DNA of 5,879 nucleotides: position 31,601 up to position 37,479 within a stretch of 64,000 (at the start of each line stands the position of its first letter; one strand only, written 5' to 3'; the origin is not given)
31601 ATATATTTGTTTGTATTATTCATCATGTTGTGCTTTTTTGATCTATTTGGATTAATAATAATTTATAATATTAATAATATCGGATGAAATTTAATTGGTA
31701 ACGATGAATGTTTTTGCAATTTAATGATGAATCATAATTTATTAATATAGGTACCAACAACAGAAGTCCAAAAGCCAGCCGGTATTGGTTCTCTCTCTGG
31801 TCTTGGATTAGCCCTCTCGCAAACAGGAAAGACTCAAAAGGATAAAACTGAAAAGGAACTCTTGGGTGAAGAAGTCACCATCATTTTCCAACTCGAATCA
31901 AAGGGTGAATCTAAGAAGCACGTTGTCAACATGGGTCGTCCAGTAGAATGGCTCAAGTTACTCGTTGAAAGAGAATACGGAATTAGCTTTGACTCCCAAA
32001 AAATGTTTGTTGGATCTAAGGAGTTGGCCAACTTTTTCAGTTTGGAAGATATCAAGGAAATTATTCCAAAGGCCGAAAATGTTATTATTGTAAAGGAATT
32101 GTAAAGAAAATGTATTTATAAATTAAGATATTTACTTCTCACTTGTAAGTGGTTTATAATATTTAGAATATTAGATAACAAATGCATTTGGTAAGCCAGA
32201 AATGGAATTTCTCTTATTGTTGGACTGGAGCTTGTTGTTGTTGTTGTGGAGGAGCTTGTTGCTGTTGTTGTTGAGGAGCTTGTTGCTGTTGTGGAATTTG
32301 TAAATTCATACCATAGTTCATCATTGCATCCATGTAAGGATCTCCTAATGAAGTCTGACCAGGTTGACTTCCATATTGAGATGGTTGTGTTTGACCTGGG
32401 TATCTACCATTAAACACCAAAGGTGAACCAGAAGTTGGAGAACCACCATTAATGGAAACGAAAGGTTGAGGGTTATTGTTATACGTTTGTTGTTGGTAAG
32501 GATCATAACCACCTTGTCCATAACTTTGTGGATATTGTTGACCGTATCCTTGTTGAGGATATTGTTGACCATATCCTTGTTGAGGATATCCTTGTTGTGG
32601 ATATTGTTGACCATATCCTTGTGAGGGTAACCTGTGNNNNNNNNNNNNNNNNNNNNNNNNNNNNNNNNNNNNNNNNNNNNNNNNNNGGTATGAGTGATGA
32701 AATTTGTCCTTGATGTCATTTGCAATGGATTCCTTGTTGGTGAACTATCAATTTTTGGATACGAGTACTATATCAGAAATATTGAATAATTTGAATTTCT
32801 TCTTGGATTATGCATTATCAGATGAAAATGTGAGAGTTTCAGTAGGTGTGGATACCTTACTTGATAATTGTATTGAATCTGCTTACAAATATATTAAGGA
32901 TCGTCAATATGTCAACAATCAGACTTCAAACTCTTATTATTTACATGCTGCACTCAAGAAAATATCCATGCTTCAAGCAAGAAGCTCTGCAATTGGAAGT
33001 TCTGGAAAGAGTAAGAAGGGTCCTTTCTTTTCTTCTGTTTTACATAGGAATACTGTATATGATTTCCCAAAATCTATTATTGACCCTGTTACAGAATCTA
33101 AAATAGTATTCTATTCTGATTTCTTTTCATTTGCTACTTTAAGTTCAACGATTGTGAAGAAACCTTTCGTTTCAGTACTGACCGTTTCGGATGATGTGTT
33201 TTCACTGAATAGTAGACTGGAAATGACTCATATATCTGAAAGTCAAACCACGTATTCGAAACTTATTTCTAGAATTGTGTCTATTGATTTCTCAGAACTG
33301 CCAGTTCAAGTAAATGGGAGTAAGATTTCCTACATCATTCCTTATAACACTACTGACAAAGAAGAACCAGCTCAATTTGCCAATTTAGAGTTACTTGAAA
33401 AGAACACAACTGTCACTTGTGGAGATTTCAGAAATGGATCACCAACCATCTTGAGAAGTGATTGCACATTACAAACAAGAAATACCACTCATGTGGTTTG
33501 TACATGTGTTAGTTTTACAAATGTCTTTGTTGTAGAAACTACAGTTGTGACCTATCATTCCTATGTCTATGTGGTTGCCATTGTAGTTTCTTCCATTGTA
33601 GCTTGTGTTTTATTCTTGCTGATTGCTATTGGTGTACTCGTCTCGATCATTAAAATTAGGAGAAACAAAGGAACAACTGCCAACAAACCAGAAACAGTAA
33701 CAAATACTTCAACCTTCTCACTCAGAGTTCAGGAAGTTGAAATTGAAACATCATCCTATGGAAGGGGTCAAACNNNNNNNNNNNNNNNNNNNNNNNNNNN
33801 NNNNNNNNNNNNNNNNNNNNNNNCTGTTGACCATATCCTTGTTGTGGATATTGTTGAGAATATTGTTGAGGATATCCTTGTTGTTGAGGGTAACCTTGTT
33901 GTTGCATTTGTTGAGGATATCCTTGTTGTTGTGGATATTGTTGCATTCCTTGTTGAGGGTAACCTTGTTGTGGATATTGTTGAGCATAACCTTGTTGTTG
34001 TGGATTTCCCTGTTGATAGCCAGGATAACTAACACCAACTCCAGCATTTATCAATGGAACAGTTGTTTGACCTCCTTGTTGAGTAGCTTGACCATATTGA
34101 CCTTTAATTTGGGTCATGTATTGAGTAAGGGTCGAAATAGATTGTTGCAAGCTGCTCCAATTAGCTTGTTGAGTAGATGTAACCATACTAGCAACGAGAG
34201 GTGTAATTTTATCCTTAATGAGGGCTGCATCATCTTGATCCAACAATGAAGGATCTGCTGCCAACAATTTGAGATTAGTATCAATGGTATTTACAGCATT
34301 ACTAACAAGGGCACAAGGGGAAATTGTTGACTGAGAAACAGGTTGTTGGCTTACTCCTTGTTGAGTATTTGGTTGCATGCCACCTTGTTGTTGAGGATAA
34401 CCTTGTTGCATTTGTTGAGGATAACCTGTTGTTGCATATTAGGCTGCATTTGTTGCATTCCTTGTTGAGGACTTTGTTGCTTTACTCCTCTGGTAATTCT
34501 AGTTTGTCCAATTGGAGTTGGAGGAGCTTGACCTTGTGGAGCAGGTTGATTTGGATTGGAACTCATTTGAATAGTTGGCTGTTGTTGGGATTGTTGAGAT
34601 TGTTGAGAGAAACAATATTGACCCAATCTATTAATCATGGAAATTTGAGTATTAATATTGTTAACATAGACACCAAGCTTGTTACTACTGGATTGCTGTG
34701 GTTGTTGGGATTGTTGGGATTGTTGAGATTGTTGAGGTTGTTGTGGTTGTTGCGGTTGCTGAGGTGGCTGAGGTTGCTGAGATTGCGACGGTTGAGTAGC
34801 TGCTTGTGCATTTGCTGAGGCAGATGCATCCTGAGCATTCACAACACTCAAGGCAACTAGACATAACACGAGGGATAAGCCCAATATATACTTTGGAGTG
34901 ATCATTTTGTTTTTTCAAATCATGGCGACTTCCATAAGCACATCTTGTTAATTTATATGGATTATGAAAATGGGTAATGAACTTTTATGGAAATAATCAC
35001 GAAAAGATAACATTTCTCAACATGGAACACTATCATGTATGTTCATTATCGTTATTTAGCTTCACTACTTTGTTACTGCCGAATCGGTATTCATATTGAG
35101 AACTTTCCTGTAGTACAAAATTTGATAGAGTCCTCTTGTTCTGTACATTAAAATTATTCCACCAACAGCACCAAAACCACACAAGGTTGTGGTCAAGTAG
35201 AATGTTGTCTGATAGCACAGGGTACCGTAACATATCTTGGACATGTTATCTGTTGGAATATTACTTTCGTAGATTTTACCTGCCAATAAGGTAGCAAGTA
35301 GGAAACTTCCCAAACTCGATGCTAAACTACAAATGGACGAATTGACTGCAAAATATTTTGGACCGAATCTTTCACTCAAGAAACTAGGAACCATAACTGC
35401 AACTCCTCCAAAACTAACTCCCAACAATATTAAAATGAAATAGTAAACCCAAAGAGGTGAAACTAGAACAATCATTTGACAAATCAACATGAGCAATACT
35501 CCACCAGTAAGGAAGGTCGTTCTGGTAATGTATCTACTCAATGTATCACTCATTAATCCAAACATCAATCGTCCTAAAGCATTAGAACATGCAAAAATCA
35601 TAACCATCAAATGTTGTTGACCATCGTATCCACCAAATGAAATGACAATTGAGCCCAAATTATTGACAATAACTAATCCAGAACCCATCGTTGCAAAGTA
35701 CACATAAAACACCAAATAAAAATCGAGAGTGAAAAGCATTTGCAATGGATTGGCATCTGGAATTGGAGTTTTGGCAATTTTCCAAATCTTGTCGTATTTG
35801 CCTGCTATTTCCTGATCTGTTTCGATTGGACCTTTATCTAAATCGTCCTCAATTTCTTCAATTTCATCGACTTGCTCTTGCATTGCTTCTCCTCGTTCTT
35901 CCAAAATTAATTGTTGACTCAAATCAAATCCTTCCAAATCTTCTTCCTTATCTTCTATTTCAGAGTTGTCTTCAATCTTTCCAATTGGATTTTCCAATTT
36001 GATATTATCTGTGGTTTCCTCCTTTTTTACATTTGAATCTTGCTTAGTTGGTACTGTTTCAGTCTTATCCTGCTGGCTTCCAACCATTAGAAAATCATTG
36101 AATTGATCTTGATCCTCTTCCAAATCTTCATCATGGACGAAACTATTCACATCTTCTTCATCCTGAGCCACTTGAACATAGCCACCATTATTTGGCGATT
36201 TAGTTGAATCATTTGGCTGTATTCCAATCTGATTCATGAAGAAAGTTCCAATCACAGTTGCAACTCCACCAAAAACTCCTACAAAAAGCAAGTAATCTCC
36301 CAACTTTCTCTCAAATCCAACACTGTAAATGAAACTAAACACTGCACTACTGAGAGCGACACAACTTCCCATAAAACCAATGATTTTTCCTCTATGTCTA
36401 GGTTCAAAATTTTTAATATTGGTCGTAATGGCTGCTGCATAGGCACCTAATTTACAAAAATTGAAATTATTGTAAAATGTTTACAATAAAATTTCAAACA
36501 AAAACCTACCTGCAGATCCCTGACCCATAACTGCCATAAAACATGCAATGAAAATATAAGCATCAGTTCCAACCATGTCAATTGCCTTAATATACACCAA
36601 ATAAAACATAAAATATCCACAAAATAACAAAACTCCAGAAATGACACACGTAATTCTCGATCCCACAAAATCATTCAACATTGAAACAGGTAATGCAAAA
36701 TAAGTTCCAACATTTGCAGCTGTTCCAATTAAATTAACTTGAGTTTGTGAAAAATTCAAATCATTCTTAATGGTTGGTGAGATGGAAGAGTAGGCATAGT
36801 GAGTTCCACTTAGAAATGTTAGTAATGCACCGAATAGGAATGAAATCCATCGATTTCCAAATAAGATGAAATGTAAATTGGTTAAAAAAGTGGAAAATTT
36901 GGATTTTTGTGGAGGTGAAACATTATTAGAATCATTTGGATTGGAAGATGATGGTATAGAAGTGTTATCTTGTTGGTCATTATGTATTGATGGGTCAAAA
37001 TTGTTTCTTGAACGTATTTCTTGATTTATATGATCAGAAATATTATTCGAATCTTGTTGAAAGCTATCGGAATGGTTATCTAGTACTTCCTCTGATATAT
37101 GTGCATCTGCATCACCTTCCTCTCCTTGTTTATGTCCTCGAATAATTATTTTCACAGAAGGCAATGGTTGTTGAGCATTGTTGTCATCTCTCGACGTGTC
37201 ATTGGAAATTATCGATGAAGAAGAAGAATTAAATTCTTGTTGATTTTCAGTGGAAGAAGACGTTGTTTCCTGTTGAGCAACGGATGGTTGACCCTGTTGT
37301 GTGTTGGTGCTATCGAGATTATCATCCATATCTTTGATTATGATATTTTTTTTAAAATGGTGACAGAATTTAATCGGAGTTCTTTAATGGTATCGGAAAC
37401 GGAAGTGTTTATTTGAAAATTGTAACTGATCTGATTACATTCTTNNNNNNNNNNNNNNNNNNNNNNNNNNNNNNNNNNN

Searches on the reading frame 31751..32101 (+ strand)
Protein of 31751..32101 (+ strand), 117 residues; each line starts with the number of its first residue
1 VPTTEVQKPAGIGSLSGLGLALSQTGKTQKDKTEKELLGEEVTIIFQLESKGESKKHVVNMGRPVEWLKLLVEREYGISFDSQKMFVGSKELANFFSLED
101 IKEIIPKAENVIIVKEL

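Call 93: predict_structure(protein=window:31751-32101:+)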
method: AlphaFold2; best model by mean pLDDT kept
length: 117 residues; sequences in the alignment: 1
mean_pLDDT: 47.6   pTM: 0.30
mean pLDDT of the five models: 47.6, 45.5, 43.4, 40.8, 36.1
residues with pLDDT >= 90: 0; 70-90: 0; 50-70: 49; < 50: 68
segments of 3 or more residues with pLDDT < 50: 13-15, 24-39, 47-51, 82-98, 103-117
pLDDT, mean of each block of 10 residues (from residue 1): 49 49 48 43 51 52 60 54 39 43 44 32
secondary structure, 60 per line:
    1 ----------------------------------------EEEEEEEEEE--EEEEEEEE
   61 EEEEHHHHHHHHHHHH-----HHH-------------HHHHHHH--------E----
elements in order: E41-50 E53-64 H65-76 H98-104

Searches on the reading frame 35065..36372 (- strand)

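Call 50: search_protein_families(library=pfam, proteins=[window:35065-36372:-], max_evalue=0.001)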
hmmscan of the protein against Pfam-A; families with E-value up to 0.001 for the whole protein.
window:35065-36372:- (435 aa): 3 families
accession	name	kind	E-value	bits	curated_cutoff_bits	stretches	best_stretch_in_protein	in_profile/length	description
PF23262.1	NFD4_C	-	6.4e-14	52.7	27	1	212-416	13-213/215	NFD4, C-terminal domain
PF07690.21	MFS_1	-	6.1e-09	35.7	33.4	1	224-411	4-174/347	Major Facilitator Superfamily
PF00083.30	Sugar_tr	-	0.00014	21.3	22.3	1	252-361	47-156/452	Sugar (and other) transporter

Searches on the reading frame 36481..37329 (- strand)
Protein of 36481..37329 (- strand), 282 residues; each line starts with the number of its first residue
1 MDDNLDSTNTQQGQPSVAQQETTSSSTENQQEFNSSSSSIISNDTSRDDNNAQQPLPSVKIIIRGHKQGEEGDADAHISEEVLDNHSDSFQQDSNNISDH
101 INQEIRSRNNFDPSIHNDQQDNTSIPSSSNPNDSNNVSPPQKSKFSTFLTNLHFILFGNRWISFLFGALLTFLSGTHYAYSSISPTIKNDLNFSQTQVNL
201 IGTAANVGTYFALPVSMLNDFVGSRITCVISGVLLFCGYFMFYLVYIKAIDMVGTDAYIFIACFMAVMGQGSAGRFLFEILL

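Call 50: search_protein_families(library=pfam, proteins=[window:36481-37329:-], max_evalue=0.001)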
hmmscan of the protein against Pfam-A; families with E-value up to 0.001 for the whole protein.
window:36481-37329:- (282 aa): 2 families
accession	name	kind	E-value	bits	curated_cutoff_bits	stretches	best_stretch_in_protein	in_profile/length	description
PF06813.19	Nodulin-like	-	4.6e-12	46.4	24.7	1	160-270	1-110/250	Nodulin-like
PF07690.21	MFS_1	-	9.7e-06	25.2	33.4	1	166-270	3-99/347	Major Facilitator Superfamily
